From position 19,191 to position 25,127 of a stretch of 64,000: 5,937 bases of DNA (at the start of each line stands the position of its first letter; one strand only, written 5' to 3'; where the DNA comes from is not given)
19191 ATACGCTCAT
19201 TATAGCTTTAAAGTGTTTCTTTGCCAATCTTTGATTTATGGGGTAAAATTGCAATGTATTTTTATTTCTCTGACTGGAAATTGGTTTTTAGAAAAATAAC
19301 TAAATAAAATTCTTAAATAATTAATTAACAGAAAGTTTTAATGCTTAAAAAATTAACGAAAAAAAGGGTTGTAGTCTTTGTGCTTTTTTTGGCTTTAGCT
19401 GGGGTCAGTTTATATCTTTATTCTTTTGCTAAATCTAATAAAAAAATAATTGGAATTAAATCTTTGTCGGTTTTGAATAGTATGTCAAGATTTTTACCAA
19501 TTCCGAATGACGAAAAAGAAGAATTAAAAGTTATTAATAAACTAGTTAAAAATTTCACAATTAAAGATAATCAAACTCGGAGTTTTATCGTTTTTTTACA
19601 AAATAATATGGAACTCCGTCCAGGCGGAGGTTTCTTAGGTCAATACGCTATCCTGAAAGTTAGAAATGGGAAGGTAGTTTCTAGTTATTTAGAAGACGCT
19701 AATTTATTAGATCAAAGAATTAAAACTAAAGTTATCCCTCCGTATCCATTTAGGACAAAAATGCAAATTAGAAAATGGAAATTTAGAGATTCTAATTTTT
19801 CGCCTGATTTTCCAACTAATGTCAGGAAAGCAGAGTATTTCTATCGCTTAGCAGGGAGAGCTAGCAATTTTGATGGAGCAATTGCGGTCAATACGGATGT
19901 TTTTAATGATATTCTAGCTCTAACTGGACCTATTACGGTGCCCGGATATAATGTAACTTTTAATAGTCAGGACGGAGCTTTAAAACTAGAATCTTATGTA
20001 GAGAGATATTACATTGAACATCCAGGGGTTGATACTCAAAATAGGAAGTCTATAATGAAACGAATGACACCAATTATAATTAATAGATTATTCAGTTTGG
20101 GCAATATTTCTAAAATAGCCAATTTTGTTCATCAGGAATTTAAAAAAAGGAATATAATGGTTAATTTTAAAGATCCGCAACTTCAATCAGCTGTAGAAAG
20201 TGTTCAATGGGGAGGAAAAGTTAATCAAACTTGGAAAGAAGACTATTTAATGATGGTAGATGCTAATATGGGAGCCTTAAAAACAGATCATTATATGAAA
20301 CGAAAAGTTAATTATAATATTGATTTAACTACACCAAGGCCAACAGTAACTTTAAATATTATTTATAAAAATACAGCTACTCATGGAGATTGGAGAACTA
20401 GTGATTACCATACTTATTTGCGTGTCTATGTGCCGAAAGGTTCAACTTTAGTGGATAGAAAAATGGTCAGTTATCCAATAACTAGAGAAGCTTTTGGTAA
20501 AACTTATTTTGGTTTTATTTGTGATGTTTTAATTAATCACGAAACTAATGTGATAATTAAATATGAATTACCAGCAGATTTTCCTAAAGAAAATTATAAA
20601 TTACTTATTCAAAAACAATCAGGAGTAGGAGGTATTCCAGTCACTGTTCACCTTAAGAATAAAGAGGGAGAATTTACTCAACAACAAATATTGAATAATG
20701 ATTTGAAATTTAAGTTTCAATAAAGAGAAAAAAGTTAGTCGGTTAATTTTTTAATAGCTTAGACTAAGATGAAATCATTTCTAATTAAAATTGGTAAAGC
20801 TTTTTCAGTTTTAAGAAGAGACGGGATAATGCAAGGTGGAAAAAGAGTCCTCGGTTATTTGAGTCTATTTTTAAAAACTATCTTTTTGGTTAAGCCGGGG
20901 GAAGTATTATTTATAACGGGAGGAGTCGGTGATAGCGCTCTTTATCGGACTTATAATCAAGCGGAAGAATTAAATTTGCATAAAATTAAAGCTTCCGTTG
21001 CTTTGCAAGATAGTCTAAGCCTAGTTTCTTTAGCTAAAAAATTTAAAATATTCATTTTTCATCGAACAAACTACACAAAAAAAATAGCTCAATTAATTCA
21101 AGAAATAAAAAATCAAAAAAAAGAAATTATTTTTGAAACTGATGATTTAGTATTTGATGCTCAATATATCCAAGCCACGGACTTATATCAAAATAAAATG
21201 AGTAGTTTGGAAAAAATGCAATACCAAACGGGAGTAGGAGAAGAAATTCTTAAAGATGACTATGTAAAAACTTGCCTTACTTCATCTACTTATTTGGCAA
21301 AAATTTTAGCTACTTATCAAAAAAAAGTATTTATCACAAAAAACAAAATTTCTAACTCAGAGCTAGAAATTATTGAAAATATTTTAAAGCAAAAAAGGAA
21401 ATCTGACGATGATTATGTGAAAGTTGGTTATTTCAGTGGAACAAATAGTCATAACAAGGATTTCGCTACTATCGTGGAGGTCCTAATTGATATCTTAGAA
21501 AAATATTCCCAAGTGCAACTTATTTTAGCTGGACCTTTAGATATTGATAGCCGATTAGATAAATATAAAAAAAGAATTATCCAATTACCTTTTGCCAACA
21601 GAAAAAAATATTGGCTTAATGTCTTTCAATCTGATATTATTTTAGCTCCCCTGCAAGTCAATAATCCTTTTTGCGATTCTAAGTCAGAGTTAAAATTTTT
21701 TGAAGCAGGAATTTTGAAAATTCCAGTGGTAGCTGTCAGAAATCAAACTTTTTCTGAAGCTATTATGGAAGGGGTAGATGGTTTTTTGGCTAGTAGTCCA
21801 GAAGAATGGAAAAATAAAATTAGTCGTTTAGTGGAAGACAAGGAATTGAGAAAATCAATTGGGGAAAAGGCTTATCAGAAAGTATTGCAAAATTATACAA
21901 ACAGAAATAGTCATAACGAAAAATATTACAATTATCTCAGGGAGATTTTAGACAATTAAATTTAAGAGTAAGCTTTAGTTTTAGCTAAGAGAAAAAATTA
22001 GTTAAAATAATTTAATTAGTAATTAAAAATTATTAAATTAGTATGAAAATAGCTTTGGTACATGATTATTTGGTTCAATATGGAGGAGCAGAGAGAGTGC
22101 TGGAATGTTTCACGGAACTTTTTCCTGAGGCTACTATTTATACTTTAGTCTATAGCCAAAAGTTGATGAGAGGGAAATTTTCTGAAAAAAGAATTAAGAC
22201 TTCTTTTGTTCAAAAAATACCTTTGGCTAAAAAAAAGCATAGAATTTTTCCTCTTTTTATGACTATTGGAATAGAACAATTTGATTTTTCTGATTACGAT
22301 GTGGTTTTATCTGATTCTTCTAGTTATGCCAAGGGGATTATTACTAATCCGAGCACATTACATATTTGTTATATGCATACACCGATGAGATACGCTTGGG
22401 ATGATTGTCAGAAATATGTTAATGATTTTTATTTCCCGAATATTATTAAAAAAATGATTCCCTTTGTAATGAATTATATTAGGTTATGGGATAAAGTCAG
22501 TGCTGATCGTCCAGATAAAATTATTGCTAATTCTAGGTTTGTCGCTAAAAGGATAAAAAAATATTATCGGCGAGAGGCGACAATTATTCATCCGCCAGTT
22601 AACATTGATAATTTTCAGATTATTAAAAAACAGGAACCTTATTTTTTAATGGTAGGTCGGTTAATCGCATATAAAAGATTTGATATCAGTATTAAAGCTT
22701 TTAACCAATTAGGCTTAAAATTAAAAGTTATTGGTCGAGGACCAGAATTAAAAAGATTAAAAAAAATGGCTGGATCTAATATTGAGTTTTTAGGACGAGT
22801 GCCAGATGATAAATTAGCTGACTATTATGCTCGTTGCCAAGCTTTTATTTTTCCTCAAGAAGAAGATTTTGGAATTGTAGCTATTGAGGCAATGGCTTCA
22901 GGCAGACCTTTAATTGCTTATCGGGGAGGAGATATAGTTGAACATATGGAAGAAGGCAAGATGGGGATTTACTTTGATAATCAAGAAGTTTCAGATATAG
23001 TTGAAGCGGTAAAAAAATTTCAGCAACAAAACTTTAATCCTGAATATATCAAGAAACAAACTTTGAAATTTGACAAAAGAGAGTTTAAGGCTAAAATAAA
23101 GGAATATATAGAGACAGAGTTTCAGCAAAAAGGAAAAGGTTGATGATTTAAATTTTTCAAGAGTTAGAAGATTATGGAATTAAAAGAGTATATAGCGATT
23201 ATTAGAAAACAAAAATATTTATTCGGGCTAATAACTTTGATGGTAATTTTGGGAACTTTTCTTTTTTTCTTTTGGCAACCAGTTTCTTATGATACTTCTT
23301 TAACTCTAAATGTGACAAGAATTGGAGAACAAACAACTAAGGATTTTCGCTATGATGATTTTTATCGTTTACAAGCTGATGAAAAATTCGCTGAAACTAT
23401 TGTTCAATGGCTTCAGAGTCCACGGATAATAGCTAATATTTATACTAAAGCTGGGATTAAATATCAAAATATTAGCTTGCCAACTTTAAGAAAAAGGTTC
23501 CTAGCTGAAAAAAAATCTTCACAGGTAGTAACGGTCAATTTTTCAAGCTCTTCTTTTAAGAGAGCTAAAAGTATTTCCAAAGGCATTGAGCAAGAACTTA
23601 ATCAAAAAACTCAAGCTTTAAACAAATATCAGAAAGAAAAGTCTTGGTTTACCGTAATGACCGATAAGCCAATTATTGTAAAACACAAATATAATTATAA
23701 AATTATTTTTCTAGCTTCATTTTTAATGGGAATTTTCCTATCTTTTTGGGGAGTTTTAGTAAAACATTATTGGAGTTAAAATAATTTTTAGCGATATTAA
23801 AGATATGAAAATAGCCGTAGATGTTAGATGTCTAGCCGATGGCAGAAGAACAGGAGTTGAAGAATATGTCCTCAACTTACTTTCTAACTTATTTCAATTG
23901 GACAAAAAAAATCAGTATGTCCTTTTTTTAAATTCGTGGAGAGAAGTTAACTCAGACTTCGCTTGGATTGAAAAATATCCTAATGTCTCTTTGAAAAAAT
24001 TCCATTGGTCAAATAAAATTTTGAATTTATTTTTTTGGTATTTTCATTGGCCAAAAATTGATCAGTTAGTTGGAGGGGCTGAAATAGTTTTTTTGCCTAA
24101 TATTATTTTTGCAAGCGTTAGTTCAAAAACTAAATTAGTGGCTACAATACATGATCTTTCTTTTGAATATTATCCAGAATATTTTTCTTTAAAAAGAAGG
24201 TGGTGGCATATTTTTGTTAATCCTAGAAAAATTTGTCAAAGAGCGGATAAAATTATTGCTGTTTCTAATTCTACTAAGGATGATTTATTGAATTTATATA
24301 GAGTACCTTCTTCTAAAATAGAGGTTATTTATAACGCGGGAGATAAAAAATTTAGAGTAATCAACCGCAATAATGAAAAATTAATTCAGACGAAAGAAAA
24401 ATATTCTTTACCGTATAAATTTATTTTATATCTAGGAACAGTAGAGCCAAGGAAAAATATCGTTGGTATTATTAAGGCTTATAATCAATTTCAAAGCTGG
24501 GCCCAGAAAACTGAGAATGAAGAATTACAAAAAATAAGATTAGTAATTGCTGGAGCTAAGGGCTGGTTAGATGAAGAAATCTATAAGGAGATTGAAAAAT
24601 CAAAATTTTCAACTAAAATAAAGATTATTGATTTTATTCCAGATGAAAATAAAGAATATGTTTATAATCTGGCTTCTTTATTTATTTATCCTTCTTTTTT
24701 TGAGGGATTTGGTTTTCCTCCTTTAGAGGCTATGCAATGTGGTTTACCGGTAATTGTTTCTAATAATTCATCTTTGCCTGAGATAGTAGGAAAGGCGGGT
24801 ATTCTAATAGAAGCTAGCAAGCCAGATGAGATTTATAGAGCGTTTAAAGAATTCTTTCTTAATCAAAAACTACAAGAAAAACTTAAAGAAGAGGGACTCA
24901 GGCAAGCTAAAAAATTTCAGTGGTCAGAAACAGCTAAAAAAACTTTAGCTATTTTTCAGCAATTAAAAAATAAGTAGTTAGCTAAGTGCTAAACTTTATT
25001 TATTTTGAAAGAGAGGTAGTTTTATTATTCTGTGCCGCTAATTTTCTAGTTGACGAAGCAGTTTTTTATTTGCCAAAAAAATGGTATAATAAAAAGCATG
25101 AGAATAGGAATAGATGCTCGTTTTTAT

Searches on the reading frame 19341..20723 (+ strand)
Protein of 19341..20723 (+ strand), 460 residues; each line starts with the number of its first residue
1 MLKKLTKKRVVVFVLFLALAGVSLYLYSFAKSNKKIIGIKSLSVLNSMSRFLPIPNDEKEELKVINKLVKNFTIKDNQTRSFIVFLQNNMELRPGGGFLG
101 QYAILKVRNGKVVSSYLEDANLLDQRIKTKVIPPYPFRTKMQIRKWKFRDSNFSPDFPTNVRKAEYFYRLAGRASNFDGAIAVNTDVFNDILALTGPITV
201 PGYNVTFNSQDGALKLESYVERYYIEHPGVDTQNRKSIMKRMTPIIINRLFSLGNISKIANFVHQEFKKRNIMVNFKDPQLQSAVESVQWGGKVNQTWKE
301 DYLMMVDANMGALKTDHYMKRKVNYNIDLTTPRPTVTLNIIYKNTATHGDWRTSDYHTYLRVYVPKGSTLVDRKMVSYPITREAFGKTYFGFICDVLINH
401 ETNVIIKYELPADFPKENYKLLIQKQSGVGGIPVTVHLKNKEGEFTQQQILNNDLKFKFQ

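Call 68: search_protein_families(library=pfam, proteins=[window:19341-20723:+])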
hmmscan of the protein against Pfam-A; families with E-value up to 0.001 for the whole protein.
window:19341-20723:+ (460 aa): 1 family
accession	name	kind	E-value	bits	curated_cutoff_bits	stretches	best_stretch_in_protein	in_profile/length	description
PF13196.11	DUF4012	-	9.8e-22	78.4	28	1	78-204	2-128/144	Protein of unknown function (DUF4012)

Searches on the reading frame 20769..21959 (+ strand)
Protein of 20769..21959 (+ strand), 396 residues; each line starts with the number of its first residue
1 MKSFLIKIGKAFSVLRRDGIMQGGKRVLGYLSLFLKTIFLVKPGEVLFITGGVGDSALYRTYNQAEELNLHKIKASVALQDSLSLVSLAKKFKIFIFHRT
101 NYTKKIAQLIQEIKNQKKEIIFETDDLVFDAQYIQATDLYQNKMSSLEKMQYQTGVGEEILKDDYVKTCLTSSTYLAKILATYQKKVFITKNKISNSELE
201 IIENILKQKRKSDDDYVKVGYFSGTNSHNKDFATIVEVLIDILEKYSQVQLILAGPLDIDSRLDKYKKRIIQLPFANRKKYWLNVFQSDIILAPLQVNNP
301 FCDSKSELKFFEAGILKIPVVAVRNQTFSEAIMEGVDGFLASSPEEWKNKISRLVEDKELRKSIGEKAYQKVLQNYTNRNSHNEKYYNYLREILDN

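Call 68: search_protein_families(library=pfam, proteins=[window:20769-21959:+])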
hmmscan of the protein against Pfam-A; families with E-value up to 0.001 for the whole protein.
window:20769-21959:+ (396 aa): 3 families
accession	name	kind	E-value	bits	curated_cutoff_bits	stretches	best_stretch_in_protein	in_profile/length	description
PF00534.26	Glycos_transf_1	-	5e-12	46.1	26.4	1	218-370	16-171/172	Glycosyl transferases group 1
PF13692.12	Glyco_trans_1_4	-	1.2e-09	39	27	1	221-357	6-142/142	Glycosyl transferases group 1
PF13524.12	Glyco_trans_1_2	-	8.2e-09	36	25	1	277-380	36-137/144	Glycosyl transferase-like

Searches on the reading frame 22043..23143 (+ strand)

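Call 68: search_protein_families(library=pfam, proteins=[window:22043-23143:+])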
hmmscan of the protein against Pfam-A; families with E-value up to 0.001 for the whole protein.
window:22043-23143:+ (366 aa): 4 families
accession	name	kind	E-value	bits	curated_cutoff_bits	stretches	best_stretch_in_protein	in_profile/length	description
PF00534.26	Glycos_transf_1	-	4.2e-28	98.5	26.4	1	192-339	9-168/172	Glycosyl transferases group 1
PF13692.12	Glyco_trans_1_4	-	1.9e-24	87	27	1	199-325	2-138/142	Glycosyl transferases group 1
PF13439.12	Glyco_transf_4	-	1.6e-07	32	28.5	1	13-189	1-169/170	Glycosyltransferase Family 4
PF13524.12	Glyco_trans_1_2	-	0.00019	21.8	25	1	221-328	10-113/144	Glycosyl transferase-like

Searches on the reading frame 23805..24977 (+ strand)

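Call 68: search_protein_families(library=pfam, proteins=[window:23805-24977:+])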
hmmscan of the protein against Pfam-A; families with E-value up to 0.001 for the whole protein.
window:23805-24977:+ (390 aa): 5 families
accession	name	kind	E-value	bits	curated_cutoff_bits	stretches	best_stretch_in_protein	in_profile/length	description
PF00534.26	Glycos_transf_1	-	2.5e-32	112.2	26.4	1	202-364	13-169/172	Glycosyl transferases group 1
PF13692.12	Glyco_trans_1_4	-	4.2e-22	79.4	27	1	206-349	3-138/142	Glycosyl transferases group 1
PF13439.12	Glyco_transf_4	-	4e-16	60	28.5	1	17-178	3-165/170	Glycosyltransferase Family 4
PF20706.3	GT4-conflict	-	2.1e-12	47.2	26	1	141-329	141-321/385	Family 4 Glycosyltransferase in conflict systems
PF13579.12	Glyco_trans_4_4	-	2.1e-05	25.4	29.7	1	103-177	89-157/158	Glycosyl transferase 4-like domain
